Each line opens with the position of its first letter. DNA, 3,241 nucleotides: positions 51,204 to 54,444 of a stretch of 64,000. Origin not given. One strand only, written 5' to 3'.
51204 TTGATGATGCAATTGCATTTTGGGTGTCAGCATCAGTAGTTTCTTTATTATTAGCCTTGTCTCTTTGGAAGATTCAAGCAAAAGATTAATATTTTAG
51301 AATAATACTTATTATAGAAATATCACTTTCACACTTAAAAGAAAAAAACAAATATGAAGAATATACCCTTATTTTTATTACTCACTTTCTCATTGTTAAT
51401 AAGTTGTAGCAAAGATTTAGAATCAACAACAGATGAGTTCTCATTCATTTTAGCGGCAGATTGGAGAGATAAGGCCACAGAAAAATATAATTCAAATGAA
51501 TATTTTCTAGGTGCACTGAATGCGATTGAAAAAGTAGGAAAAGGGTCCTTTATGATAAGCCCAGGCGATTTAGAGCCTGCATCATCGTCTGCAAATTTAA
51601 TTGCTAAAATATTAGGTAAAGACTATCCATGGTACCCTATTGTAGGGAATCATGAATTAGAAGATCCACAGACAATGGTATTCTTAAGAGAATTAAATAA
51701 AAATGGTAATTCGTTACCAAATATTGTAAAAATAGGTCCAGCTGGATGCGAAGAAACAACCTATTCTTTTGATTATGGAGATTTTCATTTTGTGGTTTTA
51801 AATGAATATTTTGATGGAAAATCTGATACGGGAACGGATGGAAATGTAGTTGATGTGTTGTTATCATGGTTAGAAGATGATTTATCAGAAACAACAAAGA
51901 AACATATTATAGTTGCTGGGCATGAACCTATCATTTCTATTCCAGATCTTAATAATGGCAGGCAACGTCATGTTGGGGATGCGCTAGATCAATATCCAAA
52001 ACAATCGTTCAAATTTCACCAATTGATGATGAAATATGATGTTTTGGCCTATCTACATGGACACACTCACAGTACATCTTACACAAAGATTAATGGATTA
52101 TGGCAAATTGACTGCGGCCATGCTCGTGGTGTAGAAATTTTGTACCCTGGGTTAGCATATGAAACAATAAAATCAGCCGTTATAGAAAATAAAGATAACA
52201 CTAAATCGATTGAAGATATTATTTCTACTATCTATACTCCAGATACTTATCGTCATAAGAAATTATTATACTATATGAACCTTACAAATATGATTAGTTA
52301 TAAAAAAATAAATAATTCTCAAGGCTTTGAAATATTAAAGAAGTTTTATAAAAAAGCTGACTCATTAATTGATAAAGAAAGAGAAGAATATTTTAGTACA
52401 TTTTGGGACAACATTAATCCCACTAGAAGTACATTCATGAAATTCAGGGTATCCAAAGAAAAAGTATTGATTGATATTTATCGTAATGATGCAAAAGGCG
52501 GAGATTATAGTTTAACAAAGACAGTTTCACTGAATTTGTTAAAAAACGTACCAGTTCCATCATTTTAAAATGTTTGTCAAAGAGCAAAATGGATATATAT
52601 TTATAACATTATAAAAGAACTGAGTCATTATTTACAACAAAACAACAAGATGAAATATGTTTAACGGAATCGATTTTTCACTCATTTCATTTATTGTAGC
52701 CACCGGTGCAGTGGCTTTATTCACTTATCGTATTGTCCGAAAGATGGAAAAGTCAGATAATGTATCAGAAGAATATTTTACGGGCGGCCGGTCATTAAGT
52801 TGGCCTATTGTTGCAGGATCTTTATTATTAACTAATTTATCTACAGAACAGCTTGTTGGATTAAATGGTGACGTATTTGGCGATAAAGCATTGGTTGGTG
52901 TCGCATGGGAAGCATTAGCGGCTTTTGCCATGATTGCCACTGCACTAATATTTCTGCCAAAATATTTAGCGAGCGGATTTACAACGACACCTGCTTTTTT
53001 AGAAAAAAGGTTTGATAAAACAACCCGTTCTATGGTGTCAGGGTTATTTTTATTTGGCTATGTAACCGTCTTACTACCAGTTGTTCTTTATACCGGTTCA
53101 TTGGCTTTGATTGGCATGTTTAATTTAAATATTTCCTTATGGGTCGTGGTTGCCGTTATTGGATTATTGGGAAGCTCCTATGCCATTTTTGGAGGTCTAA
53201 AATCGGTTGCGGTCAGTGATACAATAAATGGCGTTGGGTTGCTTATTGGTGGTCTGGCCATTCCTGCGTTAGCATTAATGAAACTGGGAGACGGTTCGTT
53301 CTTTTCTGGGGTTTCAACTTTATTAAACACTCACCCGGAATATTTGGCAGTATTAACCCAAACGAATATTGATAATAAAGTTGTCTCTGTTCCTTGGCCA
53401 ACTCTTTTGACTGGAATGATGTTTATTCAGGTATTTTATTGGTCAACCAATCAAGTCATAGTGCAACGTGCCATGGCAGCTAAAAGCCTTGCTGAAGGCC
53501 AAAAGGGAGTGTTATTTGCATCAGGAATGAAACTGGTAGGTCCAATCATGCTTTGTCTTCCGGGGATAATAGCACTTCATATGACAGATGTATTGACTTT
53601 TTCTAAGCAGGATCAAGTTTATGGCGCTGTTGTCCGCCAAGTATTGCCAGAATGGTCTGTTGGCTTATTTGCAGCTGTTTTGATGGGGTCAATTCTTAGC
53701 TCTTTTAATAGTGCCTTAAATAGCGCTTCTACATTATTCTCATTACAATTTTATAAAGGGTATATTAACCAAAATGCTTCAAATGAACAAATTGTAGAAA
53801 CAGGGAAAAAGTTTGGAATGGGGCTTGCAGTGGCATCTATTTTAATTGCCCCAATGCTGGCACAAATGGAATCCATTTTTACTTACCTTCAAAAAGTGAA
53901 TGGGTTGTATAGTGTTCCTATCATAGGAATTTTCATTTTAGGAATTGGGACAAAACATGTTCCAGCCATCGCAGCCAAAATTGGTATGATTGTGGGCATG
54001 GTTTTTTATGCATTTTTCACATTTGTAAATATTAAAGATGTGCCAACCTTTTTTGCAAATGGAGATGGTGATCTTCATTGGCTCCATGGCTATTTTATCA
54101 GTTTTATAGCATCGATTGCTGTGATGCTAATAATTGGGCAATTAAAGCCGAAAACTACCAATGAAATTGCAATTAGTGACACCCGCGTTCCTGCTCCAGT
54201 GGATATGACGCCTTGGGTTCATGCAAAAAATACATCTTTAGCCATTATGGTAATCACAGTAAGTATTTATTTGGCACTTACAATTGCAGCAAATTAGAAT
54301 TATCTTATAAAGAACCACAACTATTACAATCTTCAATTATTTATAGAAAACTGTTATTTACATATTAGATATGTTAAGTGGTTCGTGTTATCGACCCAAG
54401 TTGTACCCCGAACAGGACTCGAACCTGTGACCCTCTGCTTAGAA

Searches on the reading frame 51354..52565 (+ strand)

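Call 47: search_protein_families(library=pfam, proteins=[window:51354-52565:+], max_evalue=0.0001)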
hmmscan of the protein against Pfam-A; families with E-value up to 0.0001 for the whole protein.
window:51354-52565:+ (404 aa): 2 families
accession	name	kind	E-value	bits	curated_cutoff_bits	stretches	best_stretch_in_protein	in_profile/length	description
PF00149.33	Metallophos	-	8.1e-10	39.9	21.5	1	53-240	20-190/191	Calcineurin-like phosphoesterase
PF25506.1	TIM-barrel_MTC6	-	7.7e-05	22.8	27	0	53-197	130-262/281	MTC6 partial TIM-barrel domain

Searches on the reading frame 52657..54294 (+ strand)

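Call 47: search_protein_families(library=pfam, proteins=[window:52657-54294:+], max_evalue=0.0001)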
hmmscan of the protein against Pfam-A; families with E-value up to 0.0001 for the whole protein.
window:52657-54294:+ (546 aa): 1 family
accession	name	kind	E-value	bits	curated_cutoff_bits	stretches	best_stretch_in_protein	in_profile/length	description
PF00474.23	SSF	-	6.8e-46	157.4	22.8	1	40-447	1-406/406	Sodium:solute symporter family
